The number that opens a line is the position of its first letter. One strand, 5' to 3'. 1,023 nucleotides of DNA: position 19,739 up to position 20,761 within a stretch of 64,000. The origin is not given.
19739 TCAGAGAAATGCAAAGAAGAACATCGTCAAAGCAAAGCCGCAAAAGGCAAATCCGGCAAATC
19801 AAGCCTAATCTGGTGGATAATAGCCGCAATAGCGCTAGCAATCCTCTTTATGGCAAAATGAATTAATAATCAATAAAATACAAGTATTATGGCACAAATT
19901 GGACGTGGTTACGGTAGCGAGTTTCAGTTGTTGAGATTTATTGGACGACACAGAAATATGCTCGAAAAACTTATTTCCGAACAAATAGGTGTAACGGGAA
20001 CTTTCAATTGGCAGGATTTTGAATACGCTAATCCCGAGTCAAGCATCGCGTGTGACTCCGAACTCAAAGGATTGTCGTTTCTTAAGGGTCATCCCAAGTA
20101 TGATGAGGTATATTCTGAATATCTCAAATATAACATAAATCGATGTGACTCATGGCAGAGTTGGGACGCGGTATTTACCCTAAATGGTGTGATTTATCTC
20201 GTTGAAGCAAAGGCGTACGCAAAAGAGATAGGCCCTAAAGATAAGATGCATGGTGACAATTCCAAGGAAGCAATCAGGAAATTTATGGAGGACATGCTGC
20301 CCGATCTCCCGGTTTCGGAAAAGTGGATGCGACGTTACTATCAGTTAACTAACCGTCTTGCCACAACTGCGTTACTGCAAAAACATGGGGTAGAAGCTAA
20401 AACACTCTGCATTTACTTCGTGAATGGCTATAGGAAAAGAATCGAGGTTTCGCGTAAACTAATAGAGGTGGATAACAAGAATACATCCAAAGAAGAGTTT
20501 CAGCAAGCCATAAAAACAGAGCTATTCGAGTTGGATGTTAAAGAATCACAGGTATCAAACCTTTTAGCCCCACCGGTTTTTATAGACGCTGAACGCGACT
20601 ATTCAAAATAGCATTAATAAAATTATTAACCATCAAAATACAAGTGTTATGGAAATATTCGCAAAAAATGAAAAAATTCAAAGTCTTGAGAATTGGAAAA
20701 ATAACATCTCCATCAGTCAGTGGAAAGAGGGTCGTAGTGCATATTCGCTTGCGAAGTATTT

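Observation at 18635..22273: WYL regulator divergent from an AT-rich operon: a zinc-ribbon/TM mini-protein plus three consecutive PD-(D/E)xK nuclease-like genes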

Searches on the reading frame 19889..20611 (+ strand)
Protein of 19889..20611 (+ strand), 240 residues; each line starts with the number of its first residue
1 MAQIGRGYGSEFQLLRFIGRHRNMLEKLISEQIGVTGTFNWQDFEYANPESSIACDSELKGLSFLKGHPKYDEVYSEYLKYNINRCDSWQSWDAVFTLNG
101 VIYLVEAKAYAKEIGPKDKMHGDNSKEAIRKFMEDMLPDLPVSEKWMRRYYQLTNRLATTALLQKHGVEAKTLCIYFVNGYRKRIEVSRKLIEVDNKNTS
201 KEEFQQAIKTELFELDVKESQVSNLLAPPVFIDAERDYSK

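Call 3: search_protein_families(library=pfam, proteins=[window:19889-20611:+], max_evalue=0.1)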
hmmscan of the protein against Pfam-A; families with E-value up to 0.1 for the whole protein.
window:19889-20611:+ (240 aa): 1 family
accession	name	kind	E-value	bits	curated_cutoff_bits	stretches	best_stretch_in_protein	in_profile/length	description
PF13657.11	Couple_hipA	-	0.046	14.7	22.5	0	125-168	49-90/99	HipA N-terminal domain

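Call 4: search_protein_families(library=padloc, proteins=[window:19889-20611:+], max_evalue=0.1)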
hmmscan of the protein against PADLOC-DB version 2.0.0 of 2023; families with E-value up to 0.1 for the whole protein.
window:19889-20611:+ (240 aa): 0 families

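Call 6: search_protein_families(library=ncbifam, proteins=[window:19889-20611:+], max_evalue=0.1)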
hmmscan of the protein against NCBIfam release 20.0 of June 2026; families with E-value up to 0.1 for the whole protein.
window:19889-20611:+ (240 aa): 0 families

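Call 7: search_protein_families(library=phrogs, proteins=[window:19889-20611:+], max_evalue=0.1)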
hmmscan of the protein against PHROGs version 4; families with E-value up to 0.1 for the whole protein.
window:19889-20611:+ (240 aa): 1 family
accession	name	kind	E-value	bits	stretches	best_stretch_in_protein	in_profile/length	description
phrog_36695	-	head and packaging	0.071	12.1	1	24-78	579-633/895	virion structural protein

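Call 12: find_homologous_proteins(query=window:19889-20611:+)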
Query window:19889-20611:+ (240 aa): 180 proteins with E <= 0.001 among 364 candidates; the best 120 are listed.
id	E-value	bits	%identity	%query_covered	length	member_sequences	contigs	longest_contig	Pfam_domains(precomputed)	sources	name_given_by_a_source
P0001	2.6e-155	533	98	100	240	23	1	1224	-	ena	-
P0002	4.4e-125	434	98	80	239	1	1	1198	-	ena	-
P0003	1.9e-110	386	71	100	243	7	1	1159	-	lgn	-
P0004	5.1e-110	385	70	100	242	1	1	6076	-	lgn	-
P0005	2.4e-108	379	70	100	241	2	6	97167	-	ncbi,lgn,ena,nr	ncbi:MAG: hypothetical protein II401_03520 [Bacteroidales bacterium]|nr:hypothetical protein [Bacter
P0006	1.2e-106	374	69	100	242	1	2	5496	-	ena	-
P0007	1.3e-100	354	68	100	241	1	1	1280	-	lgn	-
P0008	1.9e-99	350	67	100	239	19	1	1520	-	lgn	-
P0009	4.4e-99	349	67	100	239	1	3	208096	-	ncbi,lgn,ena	-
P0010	1.6e-97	344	67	100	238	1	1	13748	-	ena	-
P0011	6.1e-97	342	68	100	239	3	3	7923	-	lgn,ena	-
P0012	1.6e-96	340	66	100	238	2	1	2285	-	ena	-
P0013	5.9e-95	335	66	100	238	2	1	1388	-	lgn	-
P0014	1.7e-93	331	64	100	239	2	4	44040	-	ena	-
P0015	4.5e-93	329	65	99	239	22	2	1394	-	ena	-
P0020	4.1e-76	274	58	98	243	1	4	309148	-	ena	-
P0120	4.3e-46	175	42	98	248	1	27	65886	-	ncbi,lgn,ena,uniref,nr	ncbi:hypothetical protein [Prevotella pallens]|uniref:hypothetical protein n=1 Tax=Prevotella pallen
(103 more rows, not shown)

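Call 16: find_encoding_contigs(protein=P0005, flank=6000, max_places=3)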
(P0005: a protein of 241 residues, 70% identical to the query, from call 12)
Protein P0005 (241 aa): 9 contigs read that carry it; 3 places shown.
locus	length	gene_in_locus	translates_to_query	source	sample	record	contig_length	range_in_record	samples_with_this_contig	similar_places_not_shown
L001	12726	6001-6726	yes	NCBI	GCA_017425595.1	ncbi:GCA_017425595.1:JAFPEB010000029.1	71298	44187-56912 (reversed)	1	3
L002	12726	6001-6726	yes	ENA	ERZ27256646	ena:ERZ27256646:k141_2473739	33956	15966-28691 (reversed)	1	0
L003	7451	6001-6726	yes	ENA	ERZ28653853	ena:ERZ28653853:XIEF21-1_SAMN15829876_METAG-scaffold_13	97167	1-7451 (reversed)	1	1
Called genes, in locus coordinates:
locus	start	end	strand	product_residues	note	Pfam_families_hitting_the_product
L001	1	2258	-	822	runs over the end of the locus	PF01588:tRNA_bind, PF03483:B3_4, PF03484:B5, PF17759:tRNA_synthFbeta, PF03147:FDX-ACB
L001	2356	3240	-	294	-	PF00892:EamA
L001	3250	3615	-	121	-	PF02537:CRCB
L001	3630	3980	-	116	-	PF04237:YjbR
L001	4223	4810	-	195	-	PF00574:CLP_protease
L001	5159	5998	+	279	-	PF13280:WYL, PF25583:WCX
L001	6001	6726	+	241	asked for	-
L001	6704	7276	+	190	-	PF00149:Metallophos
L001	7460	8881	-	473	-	PF05195:AMP_N, PF00557:Peptidase_M24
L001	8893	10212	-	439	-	PF00860:Xan_ur_permease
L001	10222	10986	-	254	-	PF16412:DUF5020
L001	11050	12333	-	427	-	PF05195:AMP_N, PF00557:Peptidase_M24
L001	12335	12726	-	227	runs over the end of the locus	PF13568:OMP_b-brl_2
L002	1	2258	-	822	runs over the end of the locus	PF01588:tRNA_bind, PF03483:B3_4, PF03484:B5, PF17759:tRNA_synthFbeta, PF03147:FDX-ACB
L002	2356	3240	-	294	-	PF00892:EamA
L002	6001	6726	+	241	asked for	-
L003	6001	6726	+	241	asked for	-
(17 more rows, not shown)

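Call 17: find_encoding_contigs(protein=P0020, flank=6000, max_places=3)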
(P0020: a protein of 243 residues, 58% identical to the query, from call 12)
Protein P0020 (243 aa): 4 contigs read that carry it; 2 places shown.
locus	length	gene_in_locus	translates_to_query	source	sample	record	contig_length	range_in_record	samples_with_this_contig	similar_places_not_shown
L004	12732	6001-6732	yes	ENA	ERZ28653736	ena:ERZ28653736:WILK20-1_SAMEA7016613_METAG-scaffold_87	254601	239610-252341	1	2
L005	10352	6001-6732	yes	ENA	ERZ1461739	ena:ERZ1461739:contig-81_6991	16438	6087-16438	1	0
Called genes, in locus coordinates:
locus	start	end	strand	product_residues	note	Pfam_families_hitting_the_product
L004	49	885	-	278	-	-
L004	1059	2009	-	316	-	PF13306:LRR_5, PF05725:FNIP (faint), PF13855:LRR_8 (faint), PF13306:LRR_5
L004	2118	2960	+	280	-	-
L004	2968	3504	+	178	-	PF18760:ART-PolyVal (weak)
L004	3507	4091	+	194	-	PF08719:NADAR, PF08010:Phage_30_3 (weak)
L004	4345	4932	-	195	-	PF17293:Arm-DNA-bind_5, PF07866:DUF1653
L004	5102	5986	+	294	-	PF17657:DNA_pol3_finger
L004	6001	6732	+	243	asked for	-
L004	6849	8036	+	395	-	PF07470:Glyco_hydro_88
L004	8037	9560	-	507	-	-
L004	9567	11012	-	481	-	PF01229:Glyco_hydro_39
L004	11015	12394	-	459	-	PF01120:Alpha_L_fucos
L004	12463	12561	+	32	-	-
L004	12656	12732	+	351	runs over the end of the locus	PF02368:Big_2, PF00457:Glyco_hydro_11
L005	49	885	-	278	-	-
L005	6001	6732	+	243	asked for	-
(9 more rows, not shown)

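Call 18: find_encoding_contigs(protein=P0120, flank=6000, max_places=3)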
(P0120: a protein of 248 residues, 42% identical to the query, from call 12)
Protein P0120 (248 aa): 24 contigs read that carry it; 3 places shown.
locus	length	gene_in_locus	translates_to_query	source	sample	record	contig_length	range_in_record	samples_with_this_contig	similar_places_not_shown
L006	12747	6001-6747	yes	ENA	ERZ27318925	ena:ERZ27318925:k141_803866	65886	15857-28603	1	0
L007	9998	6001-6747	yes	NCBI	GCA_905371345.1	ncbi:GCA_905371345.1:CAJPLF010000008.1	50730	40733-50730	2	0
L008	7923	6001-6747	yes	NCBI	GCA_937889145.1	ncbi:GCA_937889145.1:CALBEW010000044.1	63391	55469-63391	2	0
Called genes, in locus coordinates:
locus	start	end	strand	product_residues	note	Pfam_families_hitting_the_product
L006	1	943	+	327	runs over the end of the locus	PF02588:YitT_membrane, PF10035:DUF2179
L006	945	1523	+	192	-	PF01725:Ham1p_like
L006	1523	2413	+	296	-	PF00535:Glycos_transf_2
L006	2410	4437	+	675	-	PF21544:PorZ_N_b_propeller, PF07494:Reg_prop (faint)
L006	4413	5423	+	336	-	PF01757:Acyl_transf_3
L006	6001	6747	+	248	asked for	-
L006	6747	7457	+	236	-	-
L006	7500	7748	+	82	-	-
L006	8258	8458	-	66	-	-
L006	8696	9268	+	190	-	PF20453:DUF6707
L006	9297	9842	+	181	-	PF11033:ComJ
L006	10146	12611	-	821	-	PF07715:Plug, PF00593:TonB_dep_Rec_b-barrel, PF14905:OMP_b-brl_3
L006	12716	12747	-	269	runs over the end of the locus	PF11306:DUF3108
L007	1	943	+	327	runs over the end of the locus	PF02588:YitT_membrane, PF10035:DUF2179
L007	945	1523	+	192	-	PF01725:Ham1p_like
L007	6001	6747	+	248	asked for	-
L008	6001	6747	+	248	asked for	-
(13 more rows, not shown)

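Call 34: find_related_loci(query=A1, collection=genome_contigs, flank=8000)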
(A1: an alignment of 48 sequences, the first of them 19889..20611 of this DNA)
Query A1 (240 aa) in genome_contigs; peptide patterns used: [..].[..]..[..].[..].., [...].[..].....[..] (x = any residue, [..] = any of these).
97 stretches matched a pattern; 77 encode a relative of the query (tblastn E <= 1e-3); 77 distinct loci.
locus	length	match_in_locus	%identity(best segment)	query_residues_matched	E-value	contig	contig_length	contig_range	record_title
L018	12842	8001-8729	71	1-239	2e-116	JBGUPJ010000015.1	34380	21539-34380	MAG: Bacteroidales bacterium isolate ruminal_MAG_166 ruminal_MAG_166_contig_0015, whole genome shotgun sequence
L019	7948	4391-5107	68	1-240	2e-107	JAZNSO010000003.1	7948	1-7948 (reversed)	MAG: Bacteroidales bacterium isolate T1900044809_TS20190275.MAGScoT_cleanbin_000008 SGB_2770_k141_311802, whole genome s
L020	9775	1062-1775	57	1-234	4e-88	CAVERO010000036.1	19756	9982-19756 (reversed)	Candidatus Methanomethylophilaceae archaeon isolate H07675-L1_cleanbin_000048 genome assembly, contig: Spades_H07675-L1_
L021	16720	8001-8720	52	1-235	4e-79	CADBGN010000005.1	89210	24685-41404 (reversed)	MAG: uncultured Bacteroidia bacterium isolate RUG13948 genome assembly, contig: RUG13948_asm_5, whole genome shotgun seq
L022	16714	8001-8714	54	1-235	3e-78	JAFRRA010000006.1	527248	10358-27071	MAG: Bacteroidales bacterium isolate RGIG2722 Goat_Omasum-4__c415842, whole genome shotgun sequence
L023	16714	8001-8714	53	1-235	8e-77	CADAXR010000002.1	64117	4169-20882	MAG: uncultured Bacteroidia bacterium isolate RUG13713 genome assembly, contig: RUG13713_asm_2, whole genome shotgun seq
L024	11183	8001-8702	53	1-235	8e-76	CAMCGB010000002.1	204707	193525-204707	MAG: uncultured Bacteroides sp. isolate SRR17382097_bin.46_metaWRAP_v1.3_MAG genome assembly, contig: ERZ10544651.20, wh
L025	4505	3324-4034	47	1-234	7e-67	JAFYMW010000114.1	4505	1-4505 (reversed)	MAG: Bacteroidaceae bacterium isolate RGIG7235 Water_buffalos_Cecum-2__c1079504, whole genome shotgun sequence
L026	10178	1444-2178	47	1-234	2e-66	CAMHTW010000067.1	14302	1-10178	MAG: uncultured Prevotella sp. isolate SRR11784292_bin.59_metaWRAP_v1.3_MAG genome assembly, contig: ERZ12202954.3635, w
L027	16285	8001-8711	46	1-234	3e-66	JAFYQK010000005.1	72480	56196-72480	MAG: Bacteroidaceae bacterium isolate RGIG7327 Water_buffalos_Cecum-4__c271790, whole genome shotgun sequence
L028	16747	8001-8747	48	1-237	5e-66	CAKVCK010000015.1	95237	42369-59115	MAG: uncultured Bacteroidales bacterium isolate REFINED_METABAT215_TOP10_CONTIGS_1500_ASSEMBLY_K77_MERGED__Hadza_MoBio_h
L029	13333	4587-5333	47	1-237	3e-65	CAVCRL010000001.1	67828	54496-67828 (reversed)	Lachnospiraceae bacterium isolate G02608-L1_cleanbin_000027 genome assembly, contig: Spades_G02608-L1_contig_164, whole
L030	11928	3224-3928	47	1-235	2e-63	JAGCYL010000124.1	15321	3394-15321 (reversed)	MAG: Bacteroidaceae bacterium isolate RGIG10237 Yak_Rumen-5__c1968963, whole genome shotgun sequence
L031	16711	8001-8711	42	1-234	4e-61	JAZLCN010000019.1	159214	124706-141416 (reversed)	MAG: Prevotella sp. isolate T1900045049_TC20190042.MAGScoT_cleanbin_000010 SGB_4516_k141_1410422, whole genome shotgun s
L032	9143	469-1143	46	1-234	2e-53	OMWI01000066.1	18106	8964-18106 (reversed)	uncultured Prevotellaceae bacterium isolate RUG036 genome assembly, contig: scaffold_1476, whole genome shotgun sequence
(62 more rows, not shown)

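Call 40: predict_structure(alignment_id=A1)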
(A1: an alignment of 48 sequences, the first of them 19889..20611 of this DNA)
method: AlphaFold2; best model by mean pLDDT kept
length: 240 residues; sequences in the alignment: 48
mean_pLDDT: 92.1   pTM: 0.89
mean pLDDT of the five models: 92.1, 91.6, 91.0, 90.9, 88.6
residues with pLDDT >= 90: 187; 70-90: 46; 50-70: 3; < 50: 4
segments of 3 or more residues with pLDDT < 50: 1-4
pLDDT, mean of each block of 10 residues (from residue 1): 62 90 96 97 86 80 95 97 90 95 97 84 92 97 91 95 98 98 92 95 97 95 98 91
secondary structure, 60 per line:
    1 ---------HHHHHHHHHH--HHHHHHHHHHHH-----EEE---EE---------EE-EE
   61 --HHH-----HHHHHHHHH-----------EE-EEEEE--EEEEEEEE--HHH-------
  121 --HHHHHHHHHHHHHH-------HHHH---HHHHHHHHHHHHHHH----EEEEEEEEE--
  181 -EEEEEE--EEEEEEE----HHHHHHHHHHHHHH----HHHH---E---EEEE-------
elements in order: H10-19 H22-33 E39-41 H71-79 E94-98 E101-108 H123-136 H144-147 H151-165 E170-178 E182-187 E190-196 H201-214 H219-222 E230-233

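Call 44: fold_search(model_id=the predicted structure, library=pdb)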
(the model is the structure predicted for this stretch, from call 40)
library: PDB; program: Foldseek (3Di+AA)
matches with E <= 10: 552; with E <= 0.001: 0
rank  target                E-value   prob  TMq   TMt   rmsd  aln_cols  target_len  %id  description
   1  7vsr_M                1.5e-03  0.82  0.21  0.18  14.9       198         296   17  Structure of McrBC (stalkless mutant) (released 2023-02-15)
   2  6hz4_N                2.7e-03  0.63  0.20  0.27  15.2       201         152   13  Structure of McrBC without DNA binding domains (one half of the full complex) (released 2019-07-24)
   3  6hz4_M                3.2e-03  0.69  0.20  0.16  15.1       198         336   17  Structure of McrBC without DNA binding domains (one half of the full complex) (released 2019-07-24)
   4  6ut6_G                3.5e-02  0.38  0.16  0.12  15.6       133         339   16  Cryo-EM structure of the Escherichia coli McrBC complex (released 2020-10-21)
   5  3dc7_A                8.3e-02  0.33  0.21  0.23   8.5       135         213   10  Crystal structure of the protein Q88SR8 from Lactobacillus plantarum. Northeast Structural Genomics consortium target  (released 2008-08-05)
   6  3dc7_C                1.7e-01  0.13  0.16  0.18  11.8       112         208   14  Crystal structure of the protein Q88SR8 from Lactobacillus plantarum. Northeast Structural Genomics consortium target  (released 2008-08-05)
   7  1i2b                  1.7e-01  0.11  0.20  0.14  18.4       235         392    8  CRYSTAL STRUCTURE OF MUTANT T145A SQD1 PROTEIN COMPLEX WITH NAD AND UDP-SULFOQUINOVOSE/UDP-GLUCOSE (released 2003-07-01)
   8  5ovl_A                1.7e-01  0.08  0.15  0.15   9.3       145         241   10  crystal structure of MabA bound to NADP+ from M. smegmatis (released 2018-02-28)
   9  3dey                  1.8e-01  0.06  0.16  0.14  13.6       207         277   10  Crystal structure of 17beta-HSD1 with DHT in normal and reverse orientation. (released 2009-09-29)
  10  1qrr                  1.9e-01  0.10  0.20  0.14  18.4       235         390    8  CRYSTAL STRUCTURE OF SQD1 PROTEIN COMPLEX WITH NAD AND UDP-GLUCOSE (released 1999-11-10)
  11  3dc7_B                2.0e-01  0.18  0.20  0.22   8.7       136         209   11  Crystal structure of the protein Q88SR8 from Lactobacillus plantarum. Northeast Structural Genomics consortium target  (released 2008-08-05)
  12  9bgk_F                2.9e-01  0.11  0.19  0.06  14.3       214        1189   10  Structure of V.cholera DdmDE (2D:1E) in complex with DNA (released 2024-10-23)
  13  1fds                  3.1e-01  0.06  0.15  0.14  13.1       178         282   12  HUMAN 17-BETA-HYDROXYSTEROID-DEHYDROGENASE TYPE 1 COMPLEXED WITH 17-BETA-ESTRADIOL (released 1997-02-12)
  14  4dry_A                3.3e-01  0.08  0.15  0.15  11.0       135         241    8  The crystal structure of 3-oxoacyl-[acyl-carrier-protein] reductase from Rhizobium meliloti (released 2012-02-29)
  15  9x6i_K                3.7e-01  0.10  0.18  0.18  12.3       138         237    8  Crystal structure of L-threonate 3-dehydrogenase from Paracoccus litorisediminis (ligand-free form) (released 2026-03-18)
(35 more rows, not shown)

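Call 48: search_solved_structures(query=A1, max_evalue=10)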
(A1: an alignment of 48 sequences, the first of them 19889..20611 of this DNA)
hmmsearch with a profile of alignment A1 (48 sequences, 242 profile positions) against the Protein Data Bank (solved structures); distinct sequences matched with E-value up to 10: 4.
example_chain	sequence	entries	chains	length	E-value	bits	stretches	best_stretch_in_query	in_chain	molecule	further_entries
5fgl_A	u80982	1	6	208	0.0068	19.4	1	45-135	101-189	NicR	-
5fhp_A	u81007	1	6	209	0.01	18.8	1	38-135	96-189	NicR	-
4a5z_A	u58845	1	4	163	0.38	13.7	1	112-178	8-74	MIT DOMAIN-CONTAINING PROTEIN 1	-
3f44_A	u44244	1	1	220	0.38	13.7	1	118-218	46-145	putative monooxygenase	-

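Call 63: search_protein_families(library=pfam, alignment_id=A1, max_evalue=0.1)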
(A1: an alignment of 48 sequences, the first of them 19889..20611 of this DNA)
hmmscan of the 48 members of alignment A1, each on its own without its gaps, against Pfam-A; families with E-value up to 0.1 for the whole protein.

A. member 1, window:19889-20611:+ (240 aa): 1 family
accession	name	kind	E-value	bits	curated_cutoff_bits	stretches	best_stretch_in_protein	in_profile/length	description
PF13657.11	Couple_hipA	-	0.046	14.7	22.5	0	125-168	49-90/99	HipA N-terminal domain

B. families by the number of members that match (of 48 scanned): 27 families (the first 25 are shown)
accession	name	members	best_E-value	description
PF08378.17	NERD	6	0.0021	Nuclease-related domain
PF20094.4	GWxTD_dom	3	0.0013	GWxTD domain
PF06479.17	Ribonuc_2-5A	3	0.0044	Ribonuclease 2-5A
PF17296.8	ArenaCapSnatch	2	0.00051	Arenavirus cap snatching domain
PF21186.2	DUF6852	2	0.046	Domain of unknown function (DUF6852)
PF08777.17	RRM_3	2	0.062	RNA binding motif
PF02991.22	ATG8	1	0.0076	Autophagy protein Atg8 ubiquitin like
PF18164.7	GNAT_C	1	0.02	GNAT-like C-terminal domain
PF11891.13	RETICULATA-like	1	0.021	Protein RETICULATA-related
PF17640.7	UL17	1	0.021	Uncharacterized UL17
PF21698.3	Spo16_C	1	0.024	Spo16 protein, C-terminal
PF14860.11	DrrA_P4M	1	0.026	DrrA phosphatidylinositol 4-phosphate binding domain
PF22518.2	DUF6997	1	0.032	Domain of unknown function (DUF6997)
PF06656.16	Tenui_PVC2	1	0.035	Tenuivirus PVC2 protein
PF02780.25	Transketolase_C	1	0.037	Transketolase, C-terminal domain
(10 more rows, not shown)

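Call 83: search_dna_similar(query=window:19889-20611:+, collection=phages, mode=protein, max_rows=8, max_evalue=0.001)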
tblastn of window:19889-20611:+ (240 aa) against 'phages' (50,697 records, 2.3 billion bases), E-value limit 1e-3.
No match.
